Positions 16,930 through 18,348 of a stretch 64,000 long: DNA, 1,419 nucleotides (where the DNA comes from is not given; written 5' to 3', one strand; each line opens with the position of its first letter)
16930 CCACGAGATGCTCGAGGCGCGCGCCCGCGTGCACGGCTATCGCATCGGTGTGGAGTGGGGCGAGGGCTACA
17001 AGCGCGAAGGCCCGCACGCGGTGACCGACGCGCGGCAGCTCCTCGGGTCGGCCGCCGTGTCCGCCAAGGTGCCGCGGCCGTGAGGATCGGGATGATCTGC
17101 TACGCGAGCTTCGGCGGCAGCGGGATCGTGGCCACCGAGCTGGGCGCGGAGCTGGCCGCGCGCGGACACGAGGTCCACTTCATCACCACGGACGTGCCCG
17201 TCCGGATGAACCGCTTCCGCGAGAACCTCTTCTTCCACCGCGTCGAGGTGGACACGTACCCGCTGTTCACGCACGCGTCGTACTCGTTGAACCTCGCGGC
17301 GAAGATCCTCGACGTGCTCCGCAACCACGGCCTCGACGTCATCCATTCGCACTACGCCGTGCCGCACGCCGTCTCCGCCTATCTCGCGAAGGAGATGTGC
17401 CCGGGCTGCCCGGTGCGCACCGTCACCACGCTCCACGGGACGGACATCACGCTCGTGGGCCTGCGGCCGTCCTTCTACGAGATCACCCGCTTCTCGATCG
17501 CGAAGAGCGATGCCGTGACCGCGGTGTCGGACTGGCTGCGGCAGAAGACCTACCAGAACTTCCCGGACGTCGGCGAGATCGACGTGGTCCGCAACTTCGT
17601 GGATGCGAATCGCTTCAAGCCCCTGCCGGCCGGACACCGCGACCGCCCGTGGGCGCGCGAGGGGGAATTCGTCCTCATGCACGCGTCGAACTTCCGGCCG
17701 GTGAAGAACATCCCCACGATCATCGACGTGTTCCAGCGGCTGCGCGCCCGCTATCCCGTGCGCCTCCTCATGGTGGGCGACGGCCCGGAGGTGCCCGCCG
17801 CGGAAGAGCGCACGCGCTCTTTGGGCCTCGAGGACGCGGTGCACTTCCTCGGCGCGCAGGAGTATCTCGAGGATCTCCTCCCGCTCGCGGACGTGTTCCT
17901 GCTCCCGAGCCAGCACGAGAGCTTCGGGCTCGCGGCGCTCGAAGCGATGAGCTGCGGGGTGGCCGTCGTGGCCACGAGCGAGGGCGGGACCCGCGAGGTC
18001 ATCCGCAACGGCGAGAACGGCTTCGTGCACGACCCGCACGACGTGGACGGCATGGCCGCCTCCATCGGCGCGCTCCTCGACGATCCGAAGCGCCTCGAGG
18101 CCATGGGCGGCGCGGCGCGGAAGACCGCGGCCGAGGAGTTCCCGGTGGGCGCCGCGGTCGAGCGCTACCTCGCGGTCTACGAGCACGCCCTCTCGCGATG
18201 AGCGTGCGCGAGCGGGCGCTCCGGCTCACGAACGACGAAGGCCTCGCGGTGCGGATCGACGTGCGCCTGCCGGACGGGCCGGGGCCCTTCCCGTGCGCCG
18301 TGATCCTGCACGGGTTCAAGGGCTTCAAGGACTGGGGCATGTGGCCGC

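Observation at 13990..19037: Complete bacillithiol operon (MT-bshC-bshB-bshA-hydrolase) with a coupled SAM-methyltransferase: predicted N-methyl-bacillithiol producer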

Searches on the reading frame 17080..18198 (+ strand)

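Call 5: search_protein_families(library=ncbifam, proteins=[window:17080-18198:+], max_evalue=0.01)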
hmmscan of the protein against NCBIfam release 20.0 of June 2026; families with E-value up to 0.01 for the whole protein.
window:17080-18198:+ (373 aa): 46 families (the best 25 are shown)
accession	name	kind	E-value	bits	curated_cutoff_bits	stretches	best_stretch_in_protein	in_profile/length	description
TIGR03999.1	thiol_BshA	equivalog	1.1e-143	478.8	273.7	1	1-371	1-374/375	N-acetyl-alpha-D-glucosaminyl L-malate synthase BshA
TIGR03088.1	stp2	hypoth_equivalog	5.9e-39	134.2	409.05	1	53-371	50-374/374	TIGR03088 family PEP-CTERM/XrtA system glycosyltransferase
NF041876.1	EPS_EpsE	equivalog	6.8e-34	117.7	400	1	65-356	94-382/389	exopolysaccharide biosynthesis GT4 family glycosyltransferase EpsE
TIGR04063.1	stp3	hypoth_equivalog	1.8e-26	92.9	442.05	1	47-371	52-396/397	TIGR04063 family PEP-CTERM/XrtA system glycosyltransferase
TIGR02149.1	glgA_Coryne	subfamily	2e-25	89.8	302.4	1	11-369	15-389/391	glycogen synthase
TIGR03449.1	mycothiol_MshA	equivalog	2.3e-25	89.4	462.5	1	12-372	21-405/406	D-inositol-3-phosphate glycosyltransferase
TIGR04047.1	MSMEG_0565_glyc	hypoth_equivalog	1.2e-23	83.9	259.85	1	2-368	1-372/373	MSMEG_0565 family glycosyltransferase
NF038229.1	Glyco4_Geo_Pelo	equivalog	5e-23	81.6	400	1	71-371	42-337/338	GPMC system family 4 glycosyltransferase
NF053787.1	GlcN_PG_synth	equivalog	7.6e-20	71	480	1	143-369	144-358/361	N-acetylglucosaminyl phosphatidylglycerol synthase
NF047684.1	TeichurnBiosyTuaC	equivalog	1.9e-16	60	550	1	71-369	93-388/391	teichuronic acid biosynthesis protein TuaC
NF007640.0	PRK10307.1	subfamily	2.1e-16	59.8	276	1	135-356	164-393/411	WcaI family glycosyltransferase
NF047880.1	glyco_SdgA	exception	9.3e-15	54.1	800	1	203-350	322-471/488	serine-aspartate repeat adhesin O-glycosyltransferase SdgA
TIGR02472.1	sucr_P_syn_N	equivalog_domain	9.7e-15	54.3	576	1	272-366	343-437/439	sucrose-phosphate synthase, putative, glycosyltransferase domain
NF007396.0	PRK09922.1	equivalog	1.5e-14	53.6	385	1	141-335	134-326/361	lipopolysaccharide 1,6-galactosyltransferase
NF012028.0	PRK15484.1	subfamily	1.9e-14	53.6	618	1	150-348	147-356/380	lipopolysaccharide N-acetylglucosaminyltransferase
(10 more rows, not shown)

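Call 6: search_protein_families(library=pfam, proteins=[window:17080-18198:+], max_evalue=0.01)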
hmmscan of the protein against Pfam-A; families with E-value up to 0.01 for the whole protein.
window:17080-18198:+ (373 aa): 8 families
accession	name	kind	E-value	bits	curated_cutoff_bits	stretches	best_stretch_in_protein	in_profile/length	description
PF00534.26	Glycos_transf_1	-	1.5e-40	139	26.4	1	193-348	12-171/172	Glycosyl transferases group 1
PF13692.12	Glyco_trans_1_4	-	2.6e-35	122.2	27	1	197-335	2-142/142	Glycosyl transferases group 1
PF13439.12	Glyco_transf_4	-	2e-26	93.5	28.5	1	11-178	1-170/170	Glycosyltransferase Family 4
PF13579.12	Glyco_trans_4_4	-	2.3e-20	74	29.7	1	12-172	1-157/158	Glycosyl transferase 4-like domain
PF20706.3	GT4-conflict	-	6.3e-12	45.6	26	1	141-311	145-323/385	Family 4 Glycosyltransferase in conflict systems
PF13477.12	Glyco_trans_4_2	-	1.9e-11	44.7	23.4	1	6-150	2-139/139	Glycosyl transferase 4-like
PF13524.12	Glyco_trans_1_2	-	5.5e-06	26.8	25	1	280-356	61-135/144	Glycosyl transferase-like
PF08323.17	Glyco_transf_5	-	0.00042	20.5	22.7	0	8-44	12-48/239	Starch synthase catalytic domain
